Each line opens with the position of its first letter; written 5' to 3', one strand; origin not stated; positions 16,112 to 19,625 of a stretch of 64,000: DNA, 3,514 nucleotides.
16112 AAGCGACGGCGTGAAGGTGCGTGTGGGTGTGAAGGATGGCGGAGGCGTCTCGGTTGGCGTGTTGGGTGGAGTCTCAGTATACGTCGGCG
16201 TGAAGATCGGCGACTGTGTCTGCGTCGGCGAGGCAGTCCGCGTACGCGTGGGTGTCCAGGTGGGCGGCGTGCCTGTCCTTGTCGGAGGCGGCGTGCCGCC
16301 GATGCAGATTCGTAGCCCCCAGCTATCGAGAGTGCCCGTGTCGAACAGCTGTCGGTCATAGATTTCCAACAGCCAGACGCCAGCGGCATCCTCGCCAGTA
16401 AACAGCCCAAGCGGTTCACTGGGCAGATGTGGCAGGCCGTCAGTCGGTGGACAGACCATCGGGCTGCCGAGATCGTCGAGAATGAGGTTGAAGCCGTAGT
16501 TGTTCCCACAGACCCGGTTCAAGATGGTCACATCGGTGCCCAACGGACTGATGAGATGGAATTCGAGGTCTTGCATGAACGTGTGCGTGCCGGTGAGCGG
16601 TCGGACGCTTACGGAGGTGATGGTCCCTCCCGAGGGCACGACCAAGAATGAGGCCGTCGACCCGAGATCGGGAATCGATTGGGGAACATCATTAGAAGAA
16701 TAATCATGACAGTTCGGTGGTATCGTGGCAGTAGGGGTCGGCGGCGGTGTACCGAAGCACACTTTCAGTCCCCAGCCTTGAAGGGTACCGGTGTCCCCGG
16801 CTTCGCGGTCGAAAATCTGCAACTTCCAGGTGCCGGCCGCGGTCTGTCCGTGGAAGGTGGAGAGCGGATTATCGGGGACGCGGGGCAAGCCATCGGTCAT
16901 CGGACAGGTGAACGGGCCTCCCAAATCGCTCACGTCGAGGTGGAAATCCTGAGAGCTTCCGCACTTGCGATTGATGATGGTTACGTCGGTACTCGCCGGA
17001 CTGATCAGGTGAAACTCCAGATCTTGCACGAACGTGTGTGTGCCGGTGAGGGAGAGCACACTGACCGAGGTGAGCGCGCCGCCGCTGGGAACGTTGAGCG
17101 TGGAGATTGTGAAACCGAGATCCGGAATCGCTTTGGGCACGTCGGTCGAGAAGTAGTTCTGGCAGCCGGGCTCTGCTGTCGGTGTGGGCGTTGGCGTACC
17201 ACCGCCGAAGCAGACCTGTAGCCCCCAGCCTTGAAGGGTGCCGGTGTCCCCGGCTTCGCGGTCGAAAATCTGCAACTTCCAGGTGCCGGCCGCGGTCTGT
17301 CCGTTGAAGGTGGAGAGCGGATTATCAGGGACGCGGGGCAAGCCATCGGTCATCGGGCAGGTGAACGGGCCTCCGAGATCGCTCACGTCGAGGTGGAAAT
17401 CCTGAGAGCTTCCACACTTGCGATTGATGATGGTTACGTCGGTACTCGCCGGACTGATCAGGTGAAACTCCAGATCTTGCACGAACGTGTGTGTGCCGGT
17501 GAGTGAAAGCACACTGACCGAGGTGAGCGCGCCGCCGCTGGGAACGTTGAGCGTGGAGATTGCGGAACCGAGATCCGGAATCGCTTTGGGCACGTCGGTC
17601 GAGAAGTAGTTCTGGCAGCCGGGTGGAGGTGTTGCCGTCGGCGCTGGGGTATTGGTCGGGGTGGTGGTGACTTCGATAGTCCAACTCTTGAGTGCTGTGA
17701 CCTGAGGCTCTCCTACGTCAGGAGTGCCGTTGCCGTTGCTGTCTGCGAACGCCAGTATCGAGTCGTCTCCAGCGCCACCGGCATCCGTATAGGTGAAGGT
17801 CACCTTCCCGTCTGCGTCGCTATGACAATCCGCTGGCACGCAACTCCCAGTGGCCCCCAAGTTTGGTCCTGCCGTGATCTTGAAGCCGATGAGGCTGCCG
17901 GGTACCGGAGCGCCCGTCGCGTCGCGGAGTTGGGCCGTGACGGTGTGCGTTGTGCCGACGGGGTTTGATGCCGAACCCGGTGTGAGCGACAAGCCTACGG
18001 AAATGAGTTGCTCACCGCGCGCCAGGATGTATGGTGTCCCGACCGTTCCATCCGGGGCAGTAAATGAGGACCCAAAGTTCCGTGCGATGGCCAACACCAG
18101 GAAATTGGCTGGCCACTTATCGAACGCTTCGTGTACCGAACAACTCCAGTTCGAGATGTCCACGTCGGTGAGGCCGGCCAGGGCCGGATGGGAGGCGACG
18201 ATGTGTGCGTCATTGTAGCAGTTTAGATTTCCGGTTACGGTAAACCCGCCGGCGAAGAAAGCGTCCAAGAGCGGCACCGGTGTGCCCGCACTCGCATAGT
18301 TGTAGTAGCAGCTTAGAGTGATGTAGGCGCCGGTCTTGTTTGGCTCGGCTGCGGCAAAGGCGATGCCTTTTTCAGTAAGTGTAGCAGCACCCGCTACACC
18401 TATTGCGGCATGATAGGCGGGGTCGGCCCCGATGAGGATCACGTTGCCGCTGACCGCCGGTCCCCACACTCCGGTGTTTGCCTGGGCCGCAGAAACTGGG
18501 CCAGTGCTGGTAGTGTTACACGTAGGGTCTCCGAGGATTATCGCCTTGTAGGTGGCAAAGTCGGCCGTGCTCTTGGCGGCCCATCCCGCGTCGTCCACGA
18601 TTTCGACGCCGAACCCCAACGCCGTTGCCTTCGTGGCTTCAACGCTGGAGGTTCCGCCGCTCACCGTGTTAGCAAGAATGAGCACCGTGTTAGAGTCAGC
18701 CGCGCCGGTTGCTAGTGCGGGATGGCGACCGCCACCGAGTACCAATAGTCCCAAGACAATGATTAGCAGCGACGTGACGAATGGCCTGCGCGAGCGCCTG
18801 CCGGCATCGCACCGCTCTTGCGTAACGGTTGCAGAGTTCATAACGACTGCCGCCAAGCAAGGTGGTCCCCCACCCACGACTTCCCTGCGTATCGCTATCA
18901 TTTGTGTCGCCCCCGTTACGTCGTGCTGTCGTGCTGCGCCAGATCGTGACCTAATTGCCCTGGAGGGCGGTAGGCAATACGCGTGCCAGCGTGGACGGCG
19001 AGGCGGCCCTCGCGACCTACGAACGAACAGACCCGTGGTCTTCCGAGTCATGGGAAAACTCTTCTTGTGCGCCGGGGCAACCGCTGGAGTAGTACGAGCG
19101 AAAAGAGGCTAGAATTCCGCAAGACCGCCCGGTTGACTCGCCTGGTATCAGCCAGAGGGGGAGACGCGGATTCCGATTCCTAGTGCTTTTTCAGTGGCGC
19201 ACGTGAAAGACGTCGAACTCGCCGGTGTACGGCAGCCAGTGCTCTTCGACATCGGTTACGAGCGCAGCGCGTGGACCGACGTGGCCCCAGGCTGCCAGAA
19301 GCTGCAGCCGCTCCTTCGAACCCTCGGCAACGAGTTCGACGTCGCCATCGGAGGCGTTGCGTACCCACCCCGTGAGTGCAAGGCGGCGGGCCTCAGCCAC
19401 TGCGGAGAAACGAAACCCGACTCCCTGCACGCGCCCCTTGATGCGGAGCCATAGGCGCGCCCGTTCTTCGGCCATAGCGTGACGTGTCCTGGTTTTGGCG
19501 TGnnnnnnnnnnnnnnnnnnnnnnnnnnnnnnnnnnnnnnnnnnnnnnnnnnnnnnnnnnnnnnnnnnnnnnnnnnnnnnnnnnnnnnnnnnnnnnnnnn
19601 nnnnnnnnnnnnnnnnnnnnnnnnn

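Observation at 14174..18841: Giant protein with three tandem proprotein-convertase-type P-domains but no protease domain; two P-domains are a very recent 453-bp tandem duplication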

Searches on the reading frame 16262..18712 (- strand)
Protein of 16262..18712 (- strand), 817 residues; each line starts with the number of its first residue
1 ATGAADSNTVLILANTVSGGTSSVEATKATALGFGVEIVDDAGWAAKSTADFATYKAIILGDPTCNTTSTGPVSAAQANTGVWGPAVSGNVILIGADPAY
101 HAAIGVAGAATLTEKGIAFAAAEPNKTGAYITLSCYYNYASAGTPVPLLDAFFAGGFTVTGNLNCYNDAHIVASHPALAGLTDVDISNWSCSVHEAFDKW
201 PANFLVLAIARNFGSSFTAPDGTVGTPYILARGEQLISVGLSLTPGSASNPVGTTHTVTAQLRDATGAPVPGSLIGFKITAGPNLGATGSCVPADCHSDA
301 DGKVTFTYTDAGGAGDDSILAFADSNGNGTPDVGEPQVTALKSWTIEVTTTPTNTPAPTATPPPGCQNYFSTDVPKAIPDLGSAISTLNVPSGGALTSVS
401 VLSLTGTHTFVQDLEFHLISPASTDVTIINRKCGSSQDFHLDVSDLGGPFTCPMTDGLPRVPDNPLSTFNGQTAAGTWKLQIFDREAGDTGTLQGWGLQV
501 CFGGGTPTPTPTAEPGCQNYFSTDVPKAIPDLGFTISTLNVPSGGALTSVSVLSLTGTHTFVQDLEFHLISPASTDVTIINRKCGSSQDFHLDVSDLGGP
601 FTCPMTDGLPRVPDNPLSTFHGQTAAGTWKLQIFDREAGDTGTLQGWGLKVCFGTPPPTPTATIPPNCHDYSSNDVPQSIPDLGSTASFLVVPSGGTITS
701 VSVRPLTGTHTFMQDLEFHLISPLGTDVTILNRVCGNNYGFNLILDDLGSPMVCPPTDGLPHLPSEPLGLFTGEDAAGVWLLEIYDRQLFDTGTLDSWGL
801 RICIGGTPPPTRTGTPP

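Call 60: find_related_loci(query=window:16262-18712:-, collection=metagenome_contigs, flank=6000)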
Query window:16262-18712:- (817 aa) in metagenome_contigs; peptide patterns used: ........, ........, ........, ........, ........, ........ (x = any residue, [..] = any of these).
80 stretches matched a pattern; 14 encode a relative of the query (tblastn E <= 1e-3); 12 distinct loci.
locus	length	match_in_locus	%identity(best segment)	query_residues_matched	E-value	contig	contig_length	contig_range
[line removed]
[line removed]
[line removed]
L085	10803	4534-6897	50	3-439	1e-96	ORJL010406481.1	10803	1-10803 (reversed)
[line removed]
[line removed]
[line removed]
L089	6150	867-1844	53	10-328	4e-88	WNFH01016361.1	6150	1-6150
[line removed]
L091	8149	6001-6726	58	10-240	2e-73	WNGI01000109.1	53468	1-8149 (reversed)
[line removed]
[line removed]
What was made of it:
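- No orthologue is available to date the events (call 60).
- Tried and rejected: the metagenome scan returned only N-dom relatives at <=60% identity (call 60).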

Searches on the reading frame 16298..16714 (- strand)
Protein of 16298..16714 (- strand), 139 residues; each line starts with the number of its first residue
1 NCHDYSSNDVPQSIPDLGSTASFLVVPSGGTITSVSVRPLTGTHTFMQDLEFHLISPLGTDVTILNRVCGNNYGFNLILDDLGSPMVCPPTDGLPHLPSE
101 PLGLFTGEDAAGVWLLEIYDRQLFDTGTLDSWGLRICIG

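Call 10: search_protein_families(library=pfam, proteins=[window:16298-16714:-], max_evalue=10)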
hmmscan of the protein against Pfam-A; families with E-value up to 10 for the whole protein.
seq(139 aa): 1 family
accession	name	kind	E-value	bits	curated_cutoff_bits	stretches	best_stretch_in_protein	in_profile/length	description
PF01483.27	P_proprotein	-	1.4e-11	44.7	21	1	40-136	8-86/86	Proprotein convertase P-domain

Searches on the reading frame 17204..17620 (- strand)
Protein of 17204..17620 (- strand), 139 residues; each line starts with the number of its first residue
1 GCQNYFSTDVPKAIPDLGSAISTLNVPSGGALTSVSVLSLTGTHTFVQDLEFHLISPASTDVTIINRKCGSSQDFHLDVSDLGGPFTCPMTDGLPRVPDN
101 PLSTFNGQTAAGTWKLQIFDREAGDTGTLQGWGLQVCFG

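Call 10: search_protein_families(library=pfam, proteins=[window:17204-17620:-], max_evalue=10)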
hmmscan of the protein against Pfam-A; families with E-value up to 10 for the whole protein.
seq(139 aa): 1 family
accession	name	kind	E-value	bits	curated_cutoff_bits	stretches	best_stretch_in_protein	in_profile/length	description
PF01483.27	P_proprotein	-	1.8e-12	47.6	21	1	39-135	7-85/86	Proprotein convertase P-domain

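Call 30: find_homologous_proteins(query=window:17204-17620:-, max_evalue=0.001)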
Query seq(139 aa): 18 candidates shared short words with the query, none scored E <= 0.001.

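Call 41: search_protein_representatives(alignment_id=A3)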
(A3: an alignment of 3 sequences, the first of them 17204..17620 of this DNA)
Query: 3 sequences, 139 profile positions. Proteins with E-value up to 0.001 (for the whole library): 10980; up to 1e-10: 3702; up to 1e-30: 255. The best 150 are listed.
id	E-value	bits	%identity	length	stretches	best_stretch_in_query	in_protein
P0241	9.4e-130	443.8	-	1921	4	1-138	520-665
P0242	1.2e-111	385.1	-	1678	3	1-139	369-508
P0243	2.9e-110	380.6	-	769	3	1-139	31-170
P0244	3.0e-104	361.2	-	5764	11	5-137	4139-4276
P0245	1.9e-100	348.8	-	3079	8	4-136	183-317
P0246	4.0e-99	344.5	-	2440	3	1-137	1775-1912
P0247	8.8e-96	333.7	-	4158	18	13-75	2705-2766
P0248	9.6e-96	333.6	-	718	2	2-138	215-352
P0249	1.2e-95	333.3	-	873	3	2-137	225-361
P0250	2.8e-89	312.6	-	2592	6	7-136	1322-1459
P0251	2.6e-87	306.3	-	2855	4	2-137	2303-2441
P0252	2.0e-80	284.0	-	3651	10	8-137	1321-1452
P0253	2.3e-78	277.3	-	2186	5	3-139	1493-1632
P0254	7.4e-77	272.4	-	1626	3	5-138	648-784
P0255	7.2e-76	269.2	-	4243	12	7-137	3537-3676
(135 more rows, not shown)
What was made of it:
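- The best hits are proteins with 2-18 P-domain stretches (call 41).
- Tried and rejected: It found nothing (call 30); the exhaustive profile search was needed (call 41).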

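Call 43: search_protein_families(library=pfam, alignment_id=A4, max_evalue=0.00001)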
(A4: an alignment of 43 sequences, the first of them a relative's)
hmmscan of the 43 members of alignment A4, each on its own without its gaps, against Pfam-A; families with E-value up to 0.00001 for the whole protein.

A. member 1, P0241 (1921 aa): 4 families
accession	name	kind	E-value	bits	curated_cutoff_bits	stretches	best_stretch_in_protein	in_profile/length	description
PF01483.27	P_proprotein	-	1.3e-38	131.4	21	3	407-511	7-85/86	Proprotein convertase P-domain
PF06707.17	DUF1194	-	5.6e-20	71.9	27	1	16-208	4-198/206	Protein of unknown function (DUF1194)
PF00092.34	VWA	-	2e-08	35.1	23.8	1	19-147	3-125/174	von Willebrand factor type A domain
PF13519.12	VWA_2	-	1.6e-06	29.1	27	1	20-131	3-106/107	von Willebrand factor type A domain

B. families by the number of members that match (of 43 scanned): 49 families (the first 25 are shown)
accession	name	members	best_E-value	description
PF01483.27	P_proprotein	43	1.3e-87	Proprotein convertase P-domain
PF18962.6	Por_Secre_tail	10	2.1e-17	Secretion system C-terminal sorting domain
PF00041.27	fn3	7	1.3e-14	Fibronectin type III domain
PF16656.11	Pur_ac_phosph_N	6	3.6e-16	Purple acid Phosphatase, N-terminal domain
PF13583.11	Reprolysin_4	5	8.1e-38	Metallo-peptidase family M12B Reprolysin-like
PF13582.12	Reprolysin_3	5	3.6e-29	Metallo-peptidase family M12B Reprolysin-like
PF13574.12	Reprolysin_2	5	1e-27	Metallo-peptidase family M12B Reprolysin-like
PF13688.12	Reprolysin_5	5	6.5e-27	Metallo-peptidase family M12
PF01186.22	Lysyl_oxidase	5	9.3e-27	Lysyl oxidase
PF25788.1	Ig_Rha78A_N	5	4.1e-12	Rha78A-like, N-terminal immunoglobulin domain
PF13948.11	DUF4215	4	4e-67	Domain of unknown function (DUF4215)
PF13620.12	CarboxypepD_reg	4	4.8e-16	Carboxypeptidase regulatory-like domain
PF17210.9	SdrD_B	3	8.3e-33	SdrD B-like domain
PF06707.17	DUF1194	3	5.6e-20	Protein of unknown function (DUF1194)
PF17802.7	SpaA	3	3e-13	Prealbumin-like fold domain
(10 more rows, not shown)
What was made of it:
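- Ten carry a T9SS tail, 7 fn3, 3 VWA/DUF1194, 5 reprolysin-like domains, 2 M4 and 5 lysyl oxidase (call 43).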

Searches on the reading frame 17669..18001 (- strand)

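Call 10: search_protein_families(library=pfam, proteins=[window:17669-18001:-], max_evalue=10)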
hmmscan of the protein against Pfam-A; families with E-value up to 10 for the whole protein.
seq(111 aa): 5 families
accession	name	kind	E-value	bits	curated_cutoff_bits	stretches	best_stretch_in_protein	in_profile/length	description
PF02369.22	Big_1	-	4.6e-06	27.1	34.9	1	17-74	17-69/93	Bacterial Ig-like domain (group 1)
PF09134.16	Invasin_D3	-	0.0011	19.8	33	1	17-79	20-75/98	Invasin, domain 3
PF00630.25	Filamin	-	0.0066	17.7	26.9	1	8-72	12-69/93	Filamin/ABP280 repeat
PF16640.11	Big_3_5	-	0.059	14.4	35.5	1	9-84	4-67/88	Bacterial Ig-like domain (group 3)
PF13517.12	FG-GAP_3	-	0.066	14.3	26.9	1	61-96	23-59/61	FG-GAP-like repeat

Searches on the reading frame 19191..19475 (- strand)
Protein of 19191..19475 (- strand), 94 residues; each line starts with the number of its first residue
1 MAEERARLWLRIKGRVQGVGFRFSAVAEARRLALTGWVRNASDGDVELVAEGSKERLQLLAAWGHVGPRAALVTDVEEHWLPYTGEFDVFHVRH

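Call 66: find_encoding_contigs(protein=window:19191-19475:-, flank=8000, max_places=6)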
Protein window:19191-19475:- (94 aa): no gene with exactly this product is on record in the collection.
